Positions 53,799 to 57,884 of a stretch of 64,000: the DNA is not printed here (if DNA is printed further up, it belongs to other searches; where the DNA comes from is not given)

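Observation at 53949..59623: Compact type V CRISPR-Cas locus: large Cas12-family effector plus a lone Cas1 and a short-repeat/short-spacer array (V-C/V-D-like)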

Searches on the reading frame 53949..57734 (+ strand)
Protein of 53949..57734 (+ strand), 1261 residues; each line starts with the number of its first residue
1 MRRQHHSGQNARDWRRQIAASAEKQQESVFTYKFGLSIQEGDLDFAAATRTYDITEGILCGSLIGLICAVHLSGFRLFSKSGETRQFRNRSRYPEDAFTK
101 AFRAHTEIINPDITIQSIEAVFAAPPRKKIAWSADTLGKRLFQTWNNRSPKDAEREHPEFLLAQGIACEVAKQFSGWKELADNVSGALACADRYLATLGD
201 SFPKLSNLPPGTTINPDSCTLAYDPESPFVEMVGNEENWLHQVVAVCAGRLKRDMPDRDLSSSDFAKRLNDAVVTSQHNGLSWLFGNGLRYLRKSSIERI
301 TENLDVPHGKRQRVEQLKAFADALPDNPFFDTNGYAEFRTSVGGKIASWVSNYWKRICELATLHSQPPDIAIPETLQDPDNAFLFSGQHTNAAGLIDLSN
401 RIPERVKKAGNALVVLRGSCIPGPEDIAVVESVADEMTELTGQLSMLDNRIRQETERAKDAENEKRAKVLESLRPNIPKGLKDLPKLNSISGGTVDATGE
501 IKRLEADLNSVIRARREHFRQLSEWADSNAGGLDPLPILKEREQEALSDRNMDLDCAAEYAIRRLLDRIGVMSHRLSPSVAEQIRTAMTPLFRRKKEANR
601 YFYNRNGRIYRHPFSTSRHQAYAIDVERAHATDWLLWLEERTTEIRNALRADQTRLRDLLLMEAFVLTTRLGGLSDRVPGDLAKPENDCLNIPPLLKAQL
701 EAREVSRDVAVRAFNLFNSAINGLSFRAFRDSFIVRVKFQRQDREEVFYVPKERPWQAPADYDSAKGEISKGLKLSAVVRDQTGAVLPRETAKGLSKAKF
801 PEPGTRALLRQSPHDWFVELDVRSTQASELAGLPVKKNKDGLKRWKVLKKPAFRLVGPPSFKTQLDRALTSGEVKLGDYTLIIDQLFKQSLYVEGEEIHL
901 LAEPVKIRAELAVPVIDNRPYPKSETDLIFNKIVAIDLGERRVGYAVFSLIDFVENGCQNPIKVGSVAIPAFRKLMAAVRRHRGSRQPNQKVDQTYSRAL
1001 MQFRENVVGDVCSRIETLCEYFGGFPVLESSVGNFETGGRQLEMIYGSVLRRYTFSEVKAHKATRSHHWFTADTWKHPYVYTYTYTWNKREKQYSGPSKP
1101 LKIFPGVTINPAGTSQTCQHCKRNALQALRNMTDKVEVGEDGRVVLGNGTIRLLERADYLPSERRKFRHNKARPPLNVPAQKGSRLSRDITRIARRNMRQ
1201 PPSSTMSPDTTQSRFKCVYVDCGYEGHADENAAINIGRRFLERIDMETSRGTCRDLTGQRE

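Call 6: search_protein_families(library=pfam, proteins=[window:53949-57734:+], max_evalue=0.1)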
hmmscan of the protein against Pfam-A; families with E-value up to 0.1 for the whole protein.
window:53949-57734:+ (1261 aa): 1 family
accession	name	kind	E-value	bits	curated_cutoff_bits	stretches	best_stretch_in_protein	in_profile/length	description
PF07282.18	Cas12f1-like_TNB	-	4.1e-08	33.7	26.3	1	1212-1236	38-60/60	Cas12f1-like, TNB domain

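Call 7: search_protein_families(library=ncbifam, proteins=[window:53949-57734:+], max_evalue=0.1)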
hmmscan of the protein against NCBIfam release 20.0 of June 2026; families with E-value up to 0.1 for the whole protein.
window:53949-57734:+ (1261 aa): 6 families
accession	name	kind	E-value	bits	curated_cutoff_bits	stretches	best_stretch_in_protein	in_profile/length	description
NF033950.0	Cas12c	equivalog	0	1075.3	250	1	11-1245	1-1244/1246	type V CRISPR-associated protein Cas12c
NF033951.2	Cas12d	equivalog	1.3e-28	99.8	250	2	931-1237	886-1173/1180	type V CRISPR-associated protein Cas12d/CasY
NF045604.1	cas_Cas12e_CasX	equivalog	2.6e-08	32.7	200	1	1108-1241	745-886/886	type V CRISPR RNA-guided endonuclease Cas12e/CasX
NF040570.1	guided_TnpB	subfamily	1.2e-05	24.8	100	1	1214-1239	366-389/389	RNA-guided endonuclease TnpB family protein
NF049972.1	CRISPR_Cas12f2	exception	1.2e-05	24.3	450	1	1211-1243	492-522/524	type V CRISPR-associated effector Cas12f2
NF033949.1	Cas12b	equivalog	0.00037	18.8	150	1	1227-1256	1122-1150/1253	type V CRISPR-associated protein Cas12b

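Call 8: search_solved_structures(query=window:53949-57734:+, max_evalue=1, show_alignments=2)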
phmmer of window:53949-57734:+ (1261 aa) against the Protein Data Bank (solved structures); distinct sequences matched with E-value up to 1: 5.
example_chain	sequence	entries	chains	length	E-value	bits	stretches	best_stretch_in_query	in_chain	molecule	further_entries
7v93_A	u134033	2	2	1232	1.3e-152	513.3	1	5-1244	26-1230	cas12c2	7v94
7vyx_A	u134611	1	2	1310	1.7e-122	413.6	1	14-1244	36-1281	Selenomethionine (SeMet)-labeled Cas12c1 D969A mutant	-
8y2i_A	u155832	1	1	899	0.096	13.6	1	1109-1250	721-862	dLesCas12e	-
10ed_A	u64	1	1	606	0.24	12.3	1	497-590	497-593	histidine kinase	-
7way_A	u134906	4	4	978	0.41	11.5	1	1087-1250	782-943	dPlmCasX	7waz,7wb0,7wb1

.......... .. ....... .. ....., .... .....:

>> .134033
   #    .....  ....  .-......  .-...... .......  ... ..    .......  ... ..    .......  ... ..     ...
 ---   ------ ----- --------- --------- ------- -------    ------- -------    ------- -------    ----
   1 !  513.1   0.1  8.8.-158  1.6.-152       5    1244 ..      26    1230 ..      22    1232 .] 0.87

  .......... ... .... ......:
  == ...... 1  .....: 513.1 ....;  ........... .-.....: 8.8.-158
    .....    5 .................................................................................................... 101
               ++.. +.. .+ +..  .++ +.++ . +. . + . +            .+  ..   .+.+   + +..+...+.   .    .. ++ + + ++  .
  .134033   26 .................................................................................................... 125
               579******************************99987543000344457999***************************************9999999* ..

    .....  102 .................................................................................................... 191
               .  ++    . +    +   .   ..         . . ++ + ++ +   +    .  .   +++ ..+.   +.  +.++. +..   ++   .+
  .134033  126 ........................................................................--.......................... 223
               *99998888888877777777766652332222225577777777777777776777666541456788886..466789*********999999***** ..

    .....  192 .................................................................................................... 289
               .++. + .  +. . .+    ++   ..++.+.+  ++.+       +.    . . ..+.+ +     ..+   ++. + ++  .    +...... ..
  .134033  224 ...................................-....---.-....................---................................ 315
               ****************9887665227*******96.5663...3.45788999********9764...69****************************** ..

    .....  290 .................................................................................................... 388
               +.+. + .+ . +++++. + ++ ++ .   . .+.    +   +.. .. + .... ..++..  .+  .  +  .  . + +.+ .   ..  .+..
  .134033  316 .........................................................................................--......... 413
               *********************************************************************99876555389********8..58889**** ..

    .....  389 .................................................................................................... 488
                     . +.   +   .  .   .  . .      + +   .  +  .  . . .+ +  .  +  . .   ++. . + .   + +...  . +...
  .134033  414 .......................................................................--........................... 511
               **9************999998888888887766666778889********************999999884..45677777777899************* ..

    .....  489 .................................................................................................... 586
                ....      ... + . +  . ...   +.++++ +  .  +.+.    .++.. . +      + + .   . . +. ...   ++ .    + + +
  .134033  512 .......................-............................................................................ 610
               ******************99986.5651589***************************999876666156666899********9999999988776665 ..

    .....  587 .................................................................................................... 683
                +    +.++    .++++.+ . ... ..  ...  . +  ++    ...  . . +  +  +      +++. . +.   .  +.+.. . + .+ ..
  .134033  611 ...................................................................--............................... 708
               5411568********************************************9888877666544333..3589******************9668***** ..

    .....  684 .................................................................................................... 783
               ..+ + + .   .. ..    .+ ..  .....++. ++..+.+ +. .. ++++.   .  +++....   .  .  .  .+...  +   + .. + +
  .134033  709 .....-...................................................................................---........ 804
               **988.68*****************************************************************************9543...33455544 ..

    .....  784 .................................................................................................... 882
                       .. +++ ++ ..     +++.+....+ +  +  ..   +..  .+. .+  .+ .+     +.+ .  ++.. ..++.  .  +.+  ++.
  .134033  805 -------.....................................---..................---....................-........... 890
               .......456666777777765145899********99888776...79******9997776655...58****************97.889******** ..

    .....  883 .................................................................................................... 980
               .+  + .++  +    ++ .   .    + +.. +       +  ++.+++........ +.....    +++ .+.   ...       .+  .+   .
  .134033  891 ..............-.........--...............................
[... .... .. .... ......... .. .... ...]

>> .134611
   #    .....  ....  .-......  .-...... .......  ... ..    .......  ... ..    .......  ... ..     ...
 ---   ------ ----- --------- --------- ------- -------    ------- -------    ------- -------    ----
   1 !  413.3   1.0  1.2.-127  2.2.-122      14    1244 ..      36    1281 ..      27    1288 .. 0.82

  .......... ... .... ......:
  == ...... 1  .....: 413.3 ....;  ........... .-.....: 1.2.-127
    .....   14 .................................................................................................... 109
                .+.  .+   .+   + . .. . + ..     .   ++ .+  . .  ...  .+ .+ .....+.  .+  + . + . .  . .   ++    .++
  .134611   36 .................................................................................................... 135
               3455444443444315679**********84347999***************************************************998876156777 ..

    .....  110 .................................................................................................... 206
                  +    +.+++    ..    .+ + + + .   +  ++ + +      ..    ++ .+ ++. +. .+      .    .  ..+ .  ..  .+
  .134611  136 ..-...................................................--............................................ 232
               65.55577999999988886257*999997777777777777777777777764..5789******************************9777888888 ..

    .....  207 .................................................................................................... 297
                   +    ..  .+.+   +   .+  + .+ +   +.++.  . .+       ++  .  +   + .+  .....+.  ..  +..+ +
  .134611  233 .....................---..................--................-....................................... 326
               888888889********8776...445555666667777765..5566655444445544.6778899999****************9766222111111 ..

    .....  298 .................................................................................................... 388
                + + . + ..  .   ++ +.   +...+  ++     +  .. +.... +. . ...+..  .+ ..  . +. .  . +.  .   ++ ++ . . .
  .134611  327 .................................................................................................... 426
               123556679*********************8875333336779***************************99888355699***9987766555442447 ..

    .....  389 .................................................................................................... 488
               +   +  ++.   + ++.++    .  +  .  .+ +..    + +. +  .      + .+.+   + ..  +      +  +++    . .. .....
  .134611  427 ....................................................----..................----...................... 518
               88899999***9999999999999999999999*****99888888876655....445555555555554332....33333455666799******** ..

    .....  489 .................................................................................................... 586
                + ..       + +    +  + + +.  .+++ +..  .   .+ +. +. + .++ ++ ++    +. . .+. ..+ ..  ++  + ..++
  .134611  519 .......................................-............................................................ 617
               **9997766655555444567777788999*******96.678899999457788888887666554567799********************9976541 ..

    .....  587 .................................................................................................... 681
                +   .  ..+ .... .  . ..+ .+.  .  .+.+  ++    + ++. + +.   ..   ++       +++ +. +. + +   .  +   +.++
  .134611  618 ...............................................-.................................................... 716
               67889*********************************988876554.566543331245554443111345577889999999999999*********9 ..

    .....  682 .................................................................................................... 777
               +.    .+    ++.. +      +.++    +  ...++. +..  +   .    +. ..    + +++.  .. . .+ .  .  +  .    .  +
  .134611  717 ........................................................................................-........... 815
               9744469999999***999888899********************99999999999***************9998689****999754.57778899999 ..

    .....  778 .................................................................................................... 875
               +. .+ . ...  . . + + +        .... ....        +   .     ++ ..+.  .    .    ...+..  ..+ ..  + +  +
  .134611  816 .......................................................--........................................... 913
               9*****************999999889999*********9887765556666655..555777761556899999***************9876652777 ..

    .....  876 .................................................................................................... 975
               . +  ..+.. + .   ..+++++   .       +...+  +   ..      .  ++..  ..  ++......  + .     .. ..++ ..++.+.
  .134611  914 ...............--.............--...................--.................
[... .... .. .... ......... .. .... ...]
